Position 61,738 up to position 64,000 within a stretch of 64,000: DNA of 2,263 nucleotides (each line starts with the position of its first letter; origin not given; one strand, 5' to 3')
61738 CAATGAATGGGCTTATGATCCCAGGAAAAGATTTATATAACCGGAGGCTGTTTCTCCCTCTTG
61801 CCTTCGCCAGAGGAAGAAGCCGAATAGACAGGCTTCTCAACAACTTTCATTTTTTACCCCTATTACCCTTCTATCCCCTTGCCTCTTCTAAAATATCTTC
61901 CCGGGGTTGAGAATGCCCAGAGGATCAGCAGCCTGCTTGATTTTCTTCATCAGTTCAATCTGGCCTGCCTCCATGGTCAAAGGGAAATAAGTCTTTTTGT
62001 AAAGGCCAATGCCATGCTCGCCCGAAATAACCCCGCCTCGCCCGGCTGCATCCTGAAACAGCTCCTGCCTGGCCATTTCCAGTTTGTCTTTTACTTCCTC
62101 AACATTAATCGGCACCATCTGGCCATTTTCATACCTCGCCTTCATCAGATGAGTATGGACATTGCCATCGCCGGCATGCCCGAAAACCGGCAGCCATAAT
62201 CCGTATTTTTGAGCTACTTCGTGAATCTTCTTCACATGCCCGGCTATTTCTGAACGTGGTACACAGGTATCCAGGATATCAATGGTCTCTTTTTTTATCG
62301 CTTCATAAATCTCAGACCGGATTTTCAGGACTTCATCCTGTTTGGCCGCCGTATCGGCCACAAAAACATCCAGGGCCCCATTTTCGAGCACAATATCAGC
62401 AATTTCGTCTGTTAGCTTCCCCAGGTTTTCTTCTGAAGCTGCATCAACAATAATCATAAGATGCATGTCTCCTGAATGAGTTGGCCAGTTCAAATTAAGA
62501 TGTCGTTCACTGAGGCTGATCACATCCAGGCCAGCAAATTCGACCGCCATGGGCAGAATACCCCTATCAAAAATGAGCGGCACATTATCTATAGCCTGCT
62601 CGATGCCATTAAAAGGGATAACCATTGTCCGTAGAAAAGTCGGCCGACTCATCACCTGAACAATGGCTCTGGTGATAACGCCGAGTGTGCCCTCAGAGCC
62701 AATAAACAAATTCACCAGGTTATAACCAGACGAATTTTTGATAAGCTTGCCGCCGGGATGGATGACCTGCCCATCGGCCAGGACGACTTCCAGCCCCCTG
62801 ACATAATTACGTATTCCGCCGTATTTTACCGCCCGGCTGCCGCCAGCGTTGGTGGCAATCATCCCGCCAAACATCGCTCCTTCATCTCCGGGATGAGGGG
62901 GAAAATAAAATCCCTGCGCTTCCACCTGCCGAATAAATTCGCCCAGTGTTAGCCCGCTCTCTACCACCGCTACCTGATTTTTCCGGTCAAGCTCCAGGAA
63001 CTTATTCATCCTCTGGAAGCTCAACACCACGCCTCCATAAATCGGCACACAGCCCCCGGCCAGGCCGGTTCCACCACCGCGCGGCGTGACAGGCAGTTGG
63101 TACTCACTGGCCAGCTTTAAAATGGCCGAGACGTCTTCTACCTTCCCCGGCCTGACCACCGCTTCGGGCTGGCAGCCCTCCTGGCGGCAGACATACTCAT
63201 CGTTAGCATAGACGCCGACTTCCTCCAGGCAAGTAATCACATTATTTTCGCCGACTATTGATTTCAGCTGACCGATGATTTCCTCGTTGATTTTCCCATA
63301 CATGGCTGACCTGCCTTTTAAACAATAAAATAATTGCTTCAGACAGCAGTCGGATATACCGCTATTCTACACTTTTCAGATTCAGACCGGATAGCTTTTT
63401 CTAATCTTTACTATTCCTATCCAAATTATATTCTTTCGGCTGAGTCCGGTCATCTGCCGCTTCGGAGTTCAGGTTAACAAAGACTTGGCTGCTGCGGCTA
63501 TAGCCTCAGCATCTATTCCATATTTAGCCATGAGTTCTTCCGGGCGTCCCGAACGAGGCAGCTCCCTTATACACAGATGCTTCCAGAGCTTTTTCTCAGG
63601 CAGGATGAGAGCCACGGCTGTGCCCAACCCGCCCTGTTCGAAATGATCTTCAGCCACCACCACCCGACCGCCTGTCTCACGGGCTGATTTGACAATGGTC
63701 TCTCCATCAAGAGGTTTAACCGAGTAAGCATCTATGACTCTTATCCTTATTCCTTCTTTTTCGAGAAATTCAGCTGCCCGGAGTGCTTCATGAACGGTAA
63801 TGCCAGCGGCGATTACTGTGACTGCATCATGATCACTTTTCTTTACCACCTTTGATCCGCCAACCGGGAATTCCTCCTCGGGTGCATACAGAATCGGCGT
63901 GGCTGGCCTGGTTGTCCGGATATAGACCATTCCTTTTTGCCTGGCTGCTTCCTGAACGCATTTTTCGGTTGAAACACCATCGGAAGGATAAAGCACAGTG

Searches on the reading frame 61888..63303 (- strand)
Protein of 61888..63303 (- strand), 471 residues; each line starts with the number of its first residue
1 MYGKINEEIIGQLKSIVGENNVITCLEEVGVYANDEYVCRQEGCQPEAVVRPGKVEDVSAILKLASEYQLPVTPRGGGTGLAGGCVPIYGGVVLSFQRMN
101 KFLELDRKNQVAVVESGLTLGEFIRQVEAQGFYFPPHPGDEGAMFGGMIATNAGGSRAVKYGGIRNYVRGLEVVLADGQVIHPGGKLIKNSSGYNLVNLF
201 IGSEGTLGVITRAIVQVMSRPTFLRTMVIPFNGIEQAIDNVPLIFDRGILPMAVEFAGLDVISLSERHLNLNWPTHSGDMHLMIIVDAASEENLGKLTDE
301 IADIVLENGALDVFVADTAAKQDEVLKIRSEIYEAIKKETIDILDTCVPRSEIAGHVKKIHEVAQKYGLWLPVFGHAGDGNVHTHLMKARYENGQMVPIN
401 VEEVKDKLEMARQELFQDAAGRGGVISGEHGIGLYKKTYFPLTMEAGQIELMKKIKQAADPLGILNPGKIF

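Call 62: search_protein_families(library=pfam, proteins=[window:61888-63303:-], max_evalue=0.001)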
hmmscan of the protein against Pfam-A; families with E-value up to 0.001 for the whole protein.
window:61888-63303:- (471 aa): 2 families
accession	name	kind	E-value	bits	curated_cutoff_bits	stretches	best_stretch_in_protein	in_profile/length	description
PF02913.24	FAD-oxidase_C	-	9.4e-50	170.1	21.2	1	221-470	2-248/248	FAD linked oxidases, C-terminal domain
PF01565.28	FAD_binding_4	-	2.3e-41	141.2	26.4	1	46-182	1-137/139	FAD binding domain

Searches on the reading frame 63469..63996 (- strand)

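Call 62: search_protein_families(library=pfam, proteins=[window:63469-63996:-], max_evalue=0.001)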
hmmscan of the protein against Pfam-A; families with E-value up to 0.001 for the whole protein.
window:63469-63996:- (175 aa): 2 families
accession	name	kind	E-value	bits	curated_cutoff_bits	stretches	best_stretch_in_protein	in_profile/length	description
PF02780.25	Transketolase_C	-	6.2e-29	100.9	25.9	1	49-166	2-124/124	Transketolase, C-terminal domain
PF22613.1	Transketolase_C_1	-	4.7e-06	27.2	27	1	50-99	4-54/113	Transketolase-like TK C-terminal domain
